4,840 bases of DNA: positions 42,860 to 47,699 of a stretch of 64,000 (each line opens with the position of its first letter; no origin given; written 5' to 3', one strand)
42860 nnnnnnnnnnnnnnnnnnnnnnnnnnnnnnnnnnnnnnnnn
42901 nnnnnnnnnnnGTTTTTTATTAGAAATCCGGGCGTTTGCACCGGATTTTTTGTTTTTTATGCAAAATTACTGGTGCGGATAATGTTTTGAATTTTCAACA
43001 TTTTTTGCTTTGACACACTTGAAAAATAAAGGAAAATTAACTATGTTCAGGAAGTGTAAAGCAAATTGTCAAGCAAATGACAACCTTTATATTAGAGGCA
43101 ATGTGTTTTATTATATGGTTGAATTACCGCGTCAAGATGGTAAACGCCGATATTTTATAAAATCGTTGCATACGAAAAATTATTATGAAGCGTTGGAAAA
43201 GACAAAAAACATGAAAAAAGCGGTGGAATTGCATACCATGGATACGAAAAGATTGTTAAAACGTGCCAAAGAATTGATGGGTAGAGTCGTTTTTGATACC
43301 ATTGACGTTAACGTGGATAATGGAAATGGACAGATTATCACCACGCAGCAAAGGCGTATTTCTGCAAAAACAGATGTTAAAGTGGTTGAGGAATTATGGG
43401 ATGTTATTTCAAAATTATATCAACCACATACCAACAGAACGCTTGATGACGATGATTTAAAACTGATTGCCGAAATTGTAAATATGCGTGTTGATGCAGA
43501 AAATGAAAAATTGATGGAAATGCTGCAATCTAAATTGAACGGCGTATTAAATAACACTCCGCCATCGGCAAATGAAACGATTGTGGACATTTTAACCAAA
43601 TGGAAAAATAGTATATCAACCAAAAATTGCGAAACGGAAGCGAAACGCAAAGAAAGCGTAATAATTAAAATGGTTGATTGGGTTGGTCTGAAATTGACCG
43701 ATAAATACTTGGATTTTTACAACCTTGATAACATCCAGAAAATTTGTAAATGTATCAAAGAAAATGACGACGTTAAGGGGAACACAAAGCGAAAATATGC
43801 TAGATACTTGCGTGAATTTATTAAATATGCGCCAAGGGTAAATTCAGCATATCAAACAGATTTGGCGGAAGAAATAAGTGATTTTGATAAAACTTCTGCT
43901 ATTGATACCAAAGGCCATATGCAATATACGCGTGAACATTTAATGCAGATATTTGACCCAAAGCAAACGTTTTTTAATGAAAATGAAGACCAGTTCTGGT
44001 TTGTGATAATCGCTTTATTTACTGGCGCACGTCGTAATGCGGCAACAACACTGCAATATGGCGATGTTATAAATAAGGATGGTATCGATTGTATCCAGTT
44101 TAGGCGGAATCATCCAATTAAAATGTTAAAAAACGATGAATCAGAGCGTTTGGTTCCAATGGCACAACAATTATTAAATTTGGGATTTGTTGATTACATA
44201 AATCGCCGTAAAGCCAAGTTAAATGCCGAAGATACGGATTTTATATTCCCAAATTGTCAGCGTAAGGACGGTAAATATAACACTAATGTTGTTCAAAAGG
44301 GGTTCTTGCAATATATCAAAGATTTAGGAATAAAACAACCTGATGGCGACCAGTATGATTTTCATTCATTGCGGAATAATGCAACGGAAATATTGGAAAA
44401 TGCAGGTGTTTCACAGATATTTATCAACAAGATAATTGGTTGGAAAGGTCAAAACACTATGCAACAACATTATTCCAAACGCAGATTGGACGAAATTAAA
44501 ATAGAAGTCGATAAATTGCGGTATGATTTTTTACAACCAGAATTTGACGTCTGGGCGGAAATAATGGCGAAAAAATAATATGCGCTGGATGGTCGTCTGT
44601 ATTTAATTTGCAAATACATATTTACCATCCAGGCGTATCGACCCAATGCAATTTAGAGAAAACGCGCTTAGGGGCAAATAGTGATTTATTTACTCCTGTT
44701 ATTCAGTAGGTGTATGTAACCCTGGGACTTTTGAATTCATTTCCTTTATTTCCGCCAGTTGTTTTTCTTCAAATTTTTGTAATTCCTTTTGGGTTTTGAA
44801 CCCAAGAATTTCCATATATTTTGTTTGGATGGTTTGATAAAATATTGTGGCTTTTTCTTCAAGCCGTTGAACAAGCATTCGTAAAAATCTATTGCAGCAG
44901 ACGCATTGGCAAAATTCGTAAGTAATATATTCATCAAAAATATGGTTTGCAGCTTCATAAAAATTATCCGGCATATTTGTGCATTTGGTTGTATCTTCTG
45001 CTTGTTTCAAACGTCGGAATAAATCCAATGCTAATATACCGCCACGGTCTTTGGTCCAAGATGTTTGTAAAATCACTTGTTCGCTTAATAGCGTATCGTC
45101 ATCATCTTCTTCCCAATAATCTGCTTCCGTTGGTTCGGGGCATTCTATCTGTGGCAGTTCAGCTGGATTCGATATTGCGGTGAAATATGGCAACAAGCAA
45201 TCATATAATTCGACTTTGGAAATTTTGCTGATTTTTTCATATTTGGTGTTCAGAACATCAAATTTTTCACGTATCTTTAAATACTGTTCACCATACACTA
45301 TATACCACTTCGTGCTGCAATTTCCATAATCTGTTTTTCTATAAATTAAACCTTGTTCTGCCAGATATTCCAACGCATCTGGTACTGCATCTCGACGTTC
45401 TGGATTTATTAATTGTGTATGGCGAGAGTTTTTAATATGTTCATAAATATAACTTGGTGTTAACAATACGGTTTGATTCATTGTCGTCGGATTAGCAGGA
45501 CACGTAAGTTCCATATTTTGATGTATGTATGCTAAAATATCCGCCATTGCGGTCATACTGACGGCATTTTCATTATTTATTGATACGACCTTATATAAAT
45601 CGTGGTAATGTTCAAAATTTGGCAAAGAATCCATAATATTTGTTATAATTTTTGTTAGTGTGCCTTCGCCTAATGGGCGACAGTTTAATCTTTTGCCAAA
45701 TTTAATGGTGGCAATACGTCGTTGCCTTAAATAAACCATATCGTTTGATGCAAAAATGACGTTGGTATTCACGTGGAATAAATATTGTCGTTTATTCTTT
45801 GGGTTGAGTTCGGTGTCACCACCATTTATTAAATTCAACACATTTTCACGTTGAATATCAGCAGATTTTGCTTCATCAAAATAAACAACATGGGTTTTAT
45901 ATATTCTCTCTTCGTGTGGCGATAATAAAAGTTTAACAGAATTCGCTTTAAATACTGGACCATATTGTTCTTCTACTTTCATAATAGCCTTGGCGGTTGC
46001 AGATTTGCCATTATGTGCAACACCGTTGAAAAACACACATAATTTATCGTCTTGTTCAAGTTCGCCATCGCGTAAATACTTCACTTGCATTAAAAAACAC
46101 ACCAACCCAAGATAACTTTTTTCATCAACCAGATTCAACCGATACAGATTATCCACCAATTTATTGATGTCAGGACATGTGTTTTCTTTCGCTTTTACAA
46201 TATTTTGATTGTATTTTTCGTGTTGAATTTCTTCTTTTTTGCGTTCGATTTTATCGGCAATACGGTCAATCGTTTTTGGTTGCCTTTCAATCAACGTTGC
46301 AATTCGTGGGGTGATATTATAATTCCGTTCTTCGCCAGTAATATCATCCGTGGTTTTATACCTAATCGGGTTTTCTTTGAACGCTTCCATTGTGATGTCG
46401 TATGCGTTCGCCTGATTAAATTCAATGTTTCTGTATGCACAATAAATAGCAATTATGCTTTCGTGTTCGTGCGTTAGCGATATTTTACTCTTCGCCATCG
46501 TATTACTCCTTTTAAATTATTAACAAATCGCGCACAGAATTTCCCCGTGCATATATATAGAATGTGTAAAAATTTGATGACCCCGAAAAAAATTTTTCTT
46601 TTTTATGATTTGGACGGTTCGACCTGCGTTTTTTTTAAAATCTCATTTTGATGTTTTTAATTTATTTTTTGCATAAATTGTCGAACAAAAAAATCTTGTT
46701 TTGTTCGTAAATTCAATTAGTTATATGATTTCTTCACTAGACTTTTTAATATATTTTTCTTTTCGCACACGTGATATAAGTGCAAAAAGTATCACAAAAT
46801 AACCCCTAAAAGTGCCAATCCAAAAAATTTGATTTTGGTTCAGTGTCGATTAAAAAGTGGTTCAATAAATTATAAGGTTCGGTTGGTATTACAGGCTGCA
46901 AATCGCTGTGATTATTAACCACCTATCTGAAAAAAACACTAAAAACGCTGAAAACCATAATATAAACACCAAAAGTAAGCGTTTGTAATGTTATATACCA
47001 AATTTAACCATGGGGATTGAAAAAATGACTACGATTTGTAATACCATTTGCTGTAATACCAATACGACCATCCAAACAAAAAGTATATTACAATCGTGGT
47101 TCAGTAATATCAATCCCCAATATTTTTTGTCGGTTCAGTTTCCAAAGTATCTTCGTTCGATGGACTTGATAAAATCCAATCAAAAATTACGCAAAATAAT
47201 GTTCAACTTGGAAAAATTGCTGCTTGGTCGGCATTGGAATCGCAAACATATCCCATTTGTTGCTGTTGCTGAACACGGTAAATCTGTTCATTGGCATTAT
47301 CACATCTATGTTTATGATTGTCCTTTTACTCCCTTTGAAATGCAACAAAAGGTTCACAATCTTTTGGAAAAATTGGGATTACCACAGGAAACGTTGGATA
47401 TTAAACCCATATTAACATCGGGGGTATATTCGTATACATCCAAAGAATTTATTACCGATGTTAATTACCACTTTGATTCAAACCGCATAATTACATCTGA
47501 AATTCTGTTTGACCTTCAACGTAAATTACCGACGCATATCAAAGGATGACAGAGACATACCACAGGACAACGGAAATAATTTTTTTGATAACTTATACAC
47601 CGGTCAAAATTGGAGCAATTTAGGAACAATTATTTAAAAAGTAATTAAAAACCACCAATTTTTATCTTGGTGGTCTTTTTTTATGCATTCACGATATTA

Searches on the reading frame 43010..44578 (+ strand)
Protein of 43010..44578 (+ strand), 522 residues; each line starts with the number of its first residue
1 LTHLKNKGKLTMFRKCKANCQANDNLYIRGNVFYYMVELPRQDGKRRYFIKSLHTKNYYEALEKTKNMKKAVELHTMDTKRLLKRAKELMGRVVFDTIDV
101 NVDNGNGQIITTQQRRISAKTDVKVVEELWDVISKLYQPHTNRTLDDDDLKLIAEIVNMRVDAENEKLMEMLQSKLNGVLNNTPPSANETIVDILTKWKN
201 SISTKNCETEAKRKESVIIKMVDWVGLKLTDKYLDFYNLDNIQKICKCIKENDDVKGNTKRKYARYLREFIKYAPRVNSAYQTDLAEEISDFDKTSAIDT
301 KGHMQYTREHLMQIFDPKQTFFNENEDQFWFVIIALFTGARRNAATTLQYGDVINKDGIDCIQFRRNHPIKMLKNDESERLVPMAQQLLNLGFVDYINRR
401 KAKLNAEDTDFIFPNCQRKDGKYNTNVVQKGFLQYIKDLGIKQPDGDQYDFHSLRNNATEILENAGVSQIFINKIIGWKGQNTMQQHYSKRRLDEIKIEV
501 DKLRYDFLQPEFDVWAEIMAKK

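Call 55: search_protein_families(library=pfam, proteins=[window:43010-44578:+])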
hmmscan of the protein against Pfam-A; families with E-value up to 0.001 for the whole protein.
window:43010-44578:+ (522 aa): 1 family
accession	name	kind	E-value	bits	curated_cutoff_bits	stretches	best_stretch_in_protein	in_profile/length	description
PF00589.27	Phage_integrase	-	5.7e-14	52.7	27.1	1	331-490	27-167/172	Phage integrase family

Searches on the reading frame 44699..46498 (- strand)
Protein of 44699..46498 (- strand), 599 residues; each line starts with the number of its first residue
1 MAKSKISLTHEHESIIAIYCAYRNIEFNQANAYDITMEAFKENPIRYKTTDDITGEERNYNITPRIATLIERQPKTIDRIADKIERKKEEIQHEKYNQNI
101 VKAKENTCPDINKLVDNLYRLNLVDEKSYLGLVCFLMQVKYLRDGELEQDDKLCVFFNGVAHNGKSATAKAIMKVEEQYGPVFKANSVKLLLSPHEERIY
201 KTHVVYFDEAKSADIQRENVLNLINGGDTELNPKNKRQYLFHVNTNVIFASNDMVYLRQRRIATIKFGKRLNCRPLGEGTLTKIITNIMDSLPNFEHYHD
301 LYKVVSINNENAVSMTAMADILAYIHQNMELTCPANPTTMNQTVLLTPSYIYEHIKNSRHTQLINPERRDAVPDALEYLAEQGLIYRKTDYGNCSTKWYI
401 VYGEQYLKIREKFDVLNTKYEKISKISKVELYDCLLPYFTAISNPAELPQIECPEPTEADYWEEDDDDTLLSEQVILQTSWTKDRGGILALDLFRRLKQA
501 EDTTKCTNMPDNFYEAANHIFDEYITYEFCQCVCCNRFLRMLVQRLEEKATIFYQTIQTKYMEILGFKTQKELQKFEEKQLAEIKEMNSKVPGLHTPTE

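Call 55: search_protein_families(library=pfam, proteins=[window:44699-46498:-])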
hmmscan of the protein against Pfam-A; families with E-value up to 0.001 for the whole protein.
window:44699-46498:- (599 aa): 1 family
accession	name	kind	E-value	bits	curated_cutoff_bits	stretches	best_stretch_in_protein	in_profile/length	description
PF19263.5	DUF5906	-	1.1e-06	29.7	27.6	1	159-254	3-103/114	Family of unknown function (DUF5906)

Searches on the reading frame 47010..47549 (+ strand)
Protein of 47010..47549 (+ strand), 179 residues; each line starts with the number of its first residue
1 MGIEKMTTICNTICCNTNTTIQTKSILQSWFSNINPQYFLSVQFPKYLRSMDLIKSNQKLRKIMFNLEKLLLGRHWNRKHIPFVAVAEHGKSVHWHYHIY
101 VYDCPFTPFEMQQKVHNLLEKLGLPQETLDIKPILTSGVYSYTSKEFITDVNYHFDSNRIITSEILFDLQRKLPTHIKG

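Call 55: search_protein_families(library=pfam, proteins=[window:47010-47549:+])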
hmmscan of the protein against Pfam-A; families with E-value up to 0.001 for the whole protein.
window:47010-47549:+ (179 aa): 1 family
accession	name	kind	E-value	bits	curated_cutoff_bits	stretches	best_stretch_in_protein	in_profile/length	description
PF23343.2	REP_ORF2-G2P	-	8.4e-06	26.4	27.8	1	56-134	15-84/99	Replication-associated protein ORF2/G2P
